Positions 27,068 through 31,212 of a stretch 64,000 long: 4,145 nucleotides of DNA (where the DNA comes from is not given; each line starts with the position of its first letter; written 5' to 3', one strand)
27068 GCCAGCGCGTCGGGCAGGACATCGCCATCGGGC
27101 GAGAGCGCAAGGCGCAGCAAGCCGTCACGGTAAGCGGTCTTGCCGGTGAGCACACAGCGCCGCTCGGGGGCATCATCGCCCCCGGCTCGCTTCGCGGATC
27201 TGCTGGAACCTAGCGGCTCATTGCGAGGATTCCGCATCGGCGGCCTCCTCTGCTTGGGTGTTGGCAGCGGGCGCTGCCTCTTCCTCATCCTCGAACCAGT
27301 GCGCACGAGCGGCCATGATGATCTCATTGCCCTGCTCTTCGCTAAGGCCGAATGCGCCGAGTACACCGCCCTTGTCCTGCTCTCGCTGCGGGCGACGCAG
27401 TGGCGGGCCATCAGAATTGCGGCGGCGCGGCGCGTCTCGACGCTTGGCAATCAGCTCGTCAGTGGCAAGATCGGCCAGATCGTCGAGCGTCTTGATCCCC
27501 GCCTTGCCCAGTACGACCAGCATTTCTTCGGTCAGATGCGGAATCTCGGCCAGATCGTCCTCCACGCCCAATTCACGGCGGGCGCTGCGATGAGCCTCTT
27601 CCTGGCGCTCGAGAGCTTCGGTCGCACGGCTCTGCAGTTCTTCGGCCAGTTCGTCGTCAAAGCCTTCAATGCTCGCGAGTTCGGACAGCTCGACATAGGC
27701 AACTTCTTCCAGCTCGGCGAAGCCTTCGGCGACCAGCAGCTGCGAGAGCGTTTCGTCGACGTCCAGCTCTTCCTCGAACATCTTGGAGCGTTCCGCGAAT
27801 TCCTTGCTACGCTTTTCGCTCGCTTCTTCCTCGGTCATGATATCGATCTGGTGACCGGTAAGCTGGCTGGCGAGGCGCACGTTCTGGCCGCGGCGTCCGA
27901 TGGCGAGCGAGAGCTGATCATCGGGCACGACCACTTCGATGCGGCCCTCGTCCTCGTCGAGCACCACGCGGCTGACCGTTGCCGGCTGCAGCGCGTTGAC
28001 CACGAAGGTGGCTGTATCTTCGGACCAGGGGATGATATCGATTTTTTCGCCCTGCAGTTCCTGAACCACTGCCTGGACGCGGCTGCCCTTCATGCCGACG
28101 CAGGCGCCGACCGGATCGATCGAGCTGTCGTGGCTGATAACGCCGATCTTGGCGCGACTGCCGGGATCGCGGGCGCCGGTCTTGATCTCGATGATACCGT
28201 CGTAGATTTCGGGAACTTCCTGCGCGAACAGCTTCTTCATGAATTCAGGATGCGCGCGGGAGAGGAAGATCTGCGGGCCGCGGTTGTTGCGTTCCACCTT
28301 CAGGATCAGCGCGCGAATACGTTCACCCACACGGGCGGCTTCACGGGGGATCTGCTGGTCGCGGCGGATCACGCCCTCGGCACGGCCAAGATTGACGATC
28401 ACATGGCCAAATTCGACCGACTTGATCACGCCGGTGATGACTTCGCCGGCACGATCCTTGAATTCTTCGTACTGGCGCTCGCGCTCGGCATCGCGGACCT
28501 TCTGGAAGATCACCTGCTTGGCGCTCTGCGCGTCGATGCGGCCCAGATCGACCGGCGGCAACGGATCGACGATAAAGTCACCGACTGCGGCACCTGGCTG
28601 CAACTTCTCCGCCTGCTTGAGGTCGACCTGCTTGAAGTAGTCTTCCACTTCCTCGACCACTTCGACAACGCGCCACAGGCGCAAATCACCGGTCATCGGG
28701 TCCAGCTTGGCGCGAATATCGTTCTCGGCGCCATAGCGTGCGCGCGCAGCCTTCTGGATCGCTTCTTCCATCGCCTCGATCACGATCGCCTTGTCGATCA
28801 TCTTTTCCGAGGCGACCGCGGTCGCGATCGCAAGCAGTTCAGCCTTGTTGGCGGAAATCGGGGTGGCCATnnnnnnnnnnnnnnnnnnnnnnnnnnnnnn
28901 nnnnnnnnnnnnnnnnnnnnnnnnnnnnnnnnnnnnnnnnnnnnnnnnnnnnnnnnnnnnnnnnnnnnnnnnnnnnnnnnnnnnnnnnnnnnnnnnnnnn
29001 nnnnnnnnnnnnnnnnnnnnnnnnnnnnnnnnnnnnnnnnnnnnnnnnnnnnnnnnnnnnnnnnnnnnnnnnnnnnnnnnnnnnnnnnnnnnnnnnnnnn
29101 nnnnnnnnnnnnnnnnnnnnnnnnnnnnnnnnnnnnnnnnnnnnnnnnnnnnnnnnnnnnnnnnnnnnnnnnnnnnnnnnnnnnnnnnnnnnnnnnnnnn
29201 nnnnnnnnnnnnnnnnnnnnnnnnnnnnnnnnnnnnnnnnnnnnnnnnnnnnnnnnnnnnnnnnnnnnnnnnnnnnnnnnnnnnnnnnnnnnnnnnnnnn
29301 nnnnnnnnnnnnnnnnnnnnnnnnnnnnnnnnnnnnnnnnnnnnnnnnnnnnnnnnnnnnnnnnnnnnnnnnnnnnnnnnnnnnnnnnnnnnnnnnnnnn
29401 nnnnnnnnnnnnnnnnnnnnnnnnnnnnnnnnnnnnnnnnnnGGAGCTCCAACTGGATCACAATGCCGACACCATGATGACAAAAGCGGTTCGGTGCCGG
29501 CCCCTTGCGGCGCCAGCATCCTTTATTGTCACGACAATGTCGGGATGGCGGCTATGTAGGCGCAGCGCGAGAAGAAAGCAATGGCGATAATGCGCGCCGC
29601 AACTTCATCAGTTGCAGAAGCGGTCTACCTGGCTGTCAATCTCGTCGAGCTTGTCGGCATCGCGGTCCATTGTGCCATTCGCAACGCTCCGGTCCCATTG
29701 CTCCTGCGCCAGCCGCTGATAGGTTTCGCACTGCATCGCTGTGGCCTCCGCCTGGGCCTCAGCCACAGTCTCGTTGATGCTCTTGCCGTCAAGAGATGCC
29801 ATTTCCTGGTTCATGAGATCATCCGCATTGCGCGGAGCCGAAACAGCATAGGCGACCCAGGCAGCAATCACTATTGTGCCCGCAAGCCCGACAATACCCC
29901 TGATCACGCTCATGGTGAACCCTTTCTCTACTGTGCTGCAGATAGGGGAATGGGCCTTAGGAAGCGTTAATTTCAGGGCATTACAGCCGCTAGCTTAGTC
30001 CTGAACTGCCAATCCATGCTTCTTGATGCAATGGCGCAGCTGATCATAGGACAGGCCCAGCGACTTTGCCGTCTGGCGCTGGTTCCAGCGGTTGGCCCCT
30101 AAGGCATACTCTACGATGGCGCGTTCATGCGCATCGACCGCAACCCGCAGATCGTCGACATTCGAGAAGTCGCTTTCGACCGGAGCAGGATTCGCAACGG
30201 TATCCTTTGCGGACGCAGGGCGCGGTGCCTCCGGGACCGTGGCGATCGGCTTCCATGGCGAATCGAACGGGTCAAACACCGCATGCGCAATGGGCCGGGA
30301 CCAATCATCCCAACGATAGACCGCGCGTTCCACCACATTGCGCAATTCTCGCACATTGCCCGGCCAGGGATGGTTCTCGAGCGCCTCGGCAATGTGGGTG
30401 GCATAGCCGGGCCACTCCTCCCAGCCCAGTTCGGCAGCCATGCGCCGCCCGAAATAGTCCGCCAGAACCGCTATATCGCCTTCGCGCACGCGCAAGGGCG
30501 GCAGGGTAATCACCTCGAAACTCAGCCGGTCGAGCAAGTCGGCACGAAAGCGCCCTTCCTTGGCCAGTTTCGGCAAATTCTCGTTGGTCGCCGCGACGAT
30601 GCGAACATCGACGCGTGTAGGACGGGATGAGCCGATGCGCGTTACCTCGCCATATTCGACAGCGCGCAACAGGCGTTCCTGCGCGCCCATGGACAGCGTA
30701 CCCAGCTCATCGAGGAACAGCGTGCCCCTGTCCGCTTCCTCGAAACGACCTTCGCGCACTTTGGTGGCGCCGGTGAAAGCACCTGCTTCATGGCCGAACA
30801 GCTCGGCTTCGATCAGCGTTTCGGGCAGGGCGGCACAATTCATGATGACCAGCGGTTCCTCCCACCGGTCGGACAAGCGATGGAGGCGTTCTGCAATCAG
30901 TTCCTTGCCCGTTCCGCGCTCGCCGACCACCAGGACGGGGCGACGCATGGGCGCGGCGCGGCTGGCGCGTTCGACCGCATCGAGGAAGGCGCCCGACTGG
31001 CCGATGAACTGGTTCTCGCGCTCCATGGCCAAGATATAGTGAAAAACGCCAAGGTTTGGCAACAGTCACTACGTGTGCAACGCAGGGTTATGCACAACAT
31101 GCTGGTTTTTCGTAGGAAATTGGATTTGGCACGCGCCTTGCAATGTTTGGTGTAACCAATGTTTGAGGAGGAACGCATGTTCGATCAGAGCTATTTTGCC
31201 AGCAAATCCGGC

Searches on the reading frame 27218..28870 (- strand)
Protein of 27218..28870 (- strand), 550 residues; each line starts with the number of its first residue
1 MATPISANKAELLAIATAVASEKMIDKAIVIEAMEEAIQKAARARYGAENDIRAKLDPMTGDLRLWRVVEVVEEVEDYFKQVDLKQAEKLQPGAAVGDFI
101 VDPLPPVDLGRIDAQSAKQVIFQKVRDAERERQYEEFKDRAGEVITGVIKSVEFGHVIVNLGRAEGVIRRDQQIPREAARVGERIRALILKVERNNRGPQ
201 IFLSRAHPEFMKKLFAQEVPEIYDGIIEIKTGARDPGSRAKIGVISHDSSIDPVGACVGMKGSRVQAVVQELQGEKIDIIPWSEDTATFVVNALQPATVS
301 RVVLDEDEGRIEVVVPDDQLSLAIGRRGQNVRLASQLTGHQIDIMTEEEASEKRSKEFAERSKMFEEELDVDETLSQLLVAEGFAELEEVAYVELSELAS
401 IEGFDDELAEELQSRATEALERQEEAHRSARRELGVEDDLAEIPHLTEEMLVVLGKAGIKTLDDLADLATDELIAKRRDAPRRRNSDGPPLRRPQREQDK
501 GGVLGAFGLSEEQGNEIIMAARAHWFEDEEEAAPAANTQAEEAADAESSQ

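Call 25: search_protein_families(library=pfam, proteins=[window:27218-28870:-], max_evalue=0.001)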
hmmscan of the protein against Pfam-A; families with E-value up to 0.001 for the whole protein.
window:27218-28870:- (550 aa): 7 families
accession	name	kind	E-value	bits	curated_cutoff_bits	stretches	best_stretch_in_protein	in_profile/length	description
PF08529.16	NusA_N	-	5.9e-36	123.7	23.8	1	11-131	1-119/119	NusA N-terminal domain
PF13184.12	KH_5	-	5.7e-31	106.9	27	1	236-302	1-67/69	NusA-like KH domain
PF00575.29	S1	-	2.3e-07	31.5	22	1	138-200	1-70/74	S1 RNA binding domain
PF07650.23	KH_2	-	6.8e-06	26.2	22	1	291-344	7-60/78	KH domain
PF00013.35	KH_1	-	9.2e-06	25.8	21.5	0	311-350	2-40/66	KH domain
PF14520.12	HHH_5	-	0.00011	23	27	0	438-474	2-38/57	Helix-hairpin-helix domain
PF23095.1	KH_NusA_C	-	0.00029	21.2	34.2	1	317-344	7-34/59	Transcription termination/antitermination protein NusA, KH domain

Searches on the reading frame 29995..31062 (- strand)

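Call 10: search_protein_families(library=pfam, proteins=[window:29995-31062:-], max_evalue=0.1)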
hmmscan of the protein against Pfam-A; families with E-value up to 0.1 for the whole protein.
window:29995-31062:- (355 aa): 10 families
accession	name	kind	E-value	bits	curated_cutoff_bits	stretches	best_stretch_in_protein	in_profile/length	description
PF00158.32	Sigma54_activat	-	8.1e-61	205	20.2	1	20-182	2-164/168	Sigma-54 interaction domain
PF14532.12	Sigma54_activ_2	-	3.3e-18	66.7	25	1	22-190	3-138/138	Sigma-54 interaction domain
PF25601.1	AAA_lid_14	-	5.8e-16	58.5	27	1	191-249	1-58/87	AAA+ ATPase lid domain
PF01078.27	Mg_chelatase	-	2.8e-06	27.3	20.3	1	41-160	23-157/207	Magnesium chelatase, subunit ChlI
PF07728.20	AAA_5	-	4.1e-06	27.3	22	1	42-163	1-125/139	AAA domain (dynein-related subfamily)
PF02954.25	HTH_8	-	6.3e-05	23.1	22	1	313-348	6-41/42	Bacterial regulatory protein, Fis family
PF07724.20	AAA_2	-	0.00067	20.2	27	1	43-143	6-107/166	AAA domain (Cdc48 subfamily)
PF13191.12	AAA_16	-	0.00095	20.1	32.6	1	24-66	10-51/167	AAA ATPase domain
PF00004.35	AAA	-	0.031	15.2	21.2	1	43-168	1-116/131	ATPase family associated with various cellular activities (AAA)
PF13401.12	AAA_22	-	0.049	14.4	27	0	41-80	6-45/130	AAA domain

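Call 17: search_protein_families(library=ncbifam, proteins=[window:29995-31062:-], max_evalue=0.1)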
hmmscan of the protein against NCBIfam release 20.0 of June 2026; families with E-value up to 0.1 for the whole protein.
window:29995-31062:- (355 aa): 31 families (the best 25 are shown)
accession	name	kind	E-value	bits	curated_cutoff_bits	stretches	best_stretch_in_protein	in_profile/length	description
TIGR02974.1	phageshock_pspF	equivalog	2.5e-140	467.5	443.55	1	20-349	2-336/336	phage shock protein operon transcriptional activator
NF008622.0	PRK11608.1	equivalog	4.3e-115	384.2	529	1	14-353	3-327/329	phage shock protein operon transcriptional activator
NF003451.0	PRK05022.1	equivalog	2.5e-89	300.4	476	1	14-351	187-510/512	nitric oxide reductase transcriptional regulator NorR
TIGR01817.1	nifA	equivalog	3.4e-84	283.5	528.85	1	15-354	194-532/534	nif-specific transcriptional activator NifA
TIGR01818.1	ntrC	equivalog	5e-77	259.7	558.6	1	14-347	131-461/463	nitrogen regulation protein NR(I)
NF038308.1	RNA_repair_RtcR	equivalog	1.5e-75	255.1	650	1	19-343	182-505/530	RNA repair transcriptional activator RtcR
NF008469.0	PRK11361.1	equivalog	5.7e-73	246.2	714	1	17-248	143-373/461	acetoacetate metabolism transcriptional regulator AtoC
TIGR02915.1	PEP_resp_reg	equivalog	3e-72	243.9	502.6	1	18-249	140-370/445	PEP-CTERM-box response regulator transcription factor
TIGR02329.1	propionate_PrpR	equivalog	3.3e-71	240.5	499.2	1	14-252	209-451/526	propionate catabolism operon regulatory protein PrpR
NF050807.1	TransRegFlbDCaul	equivalog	2.5e-70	237.6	750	1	14-348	115-437/454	sigma-54-dependent transcriptional regulator FlbD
NF041552.1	TF_PrdR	equivalog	3.7e-69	233.6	795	1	16-248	266-497/577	sigma-54 dependent transcriptional regulator PrdR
NF007689.0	PRK10365.1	equivalog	1.2e-66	225.3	760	1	18-248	140-369/441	sigma-54-dependent response regulator transcription factor ZraR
NF041906.1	V4R_TF_MobR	exception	1.4e-66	225.1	999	1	19-348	234-543/544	phenol degradation transcriptional regulator MobR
NF008176.1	PRK10923.1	equivalog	2.6e-66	224.1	620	1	18-245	139-365/469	nitrogen regulation protein NR(I)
NF011953.0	PRK15424.1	equivalog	4.4e-65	220.3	703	1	16-253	218-467/538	propionate catabolism operon regulatory protein PrpR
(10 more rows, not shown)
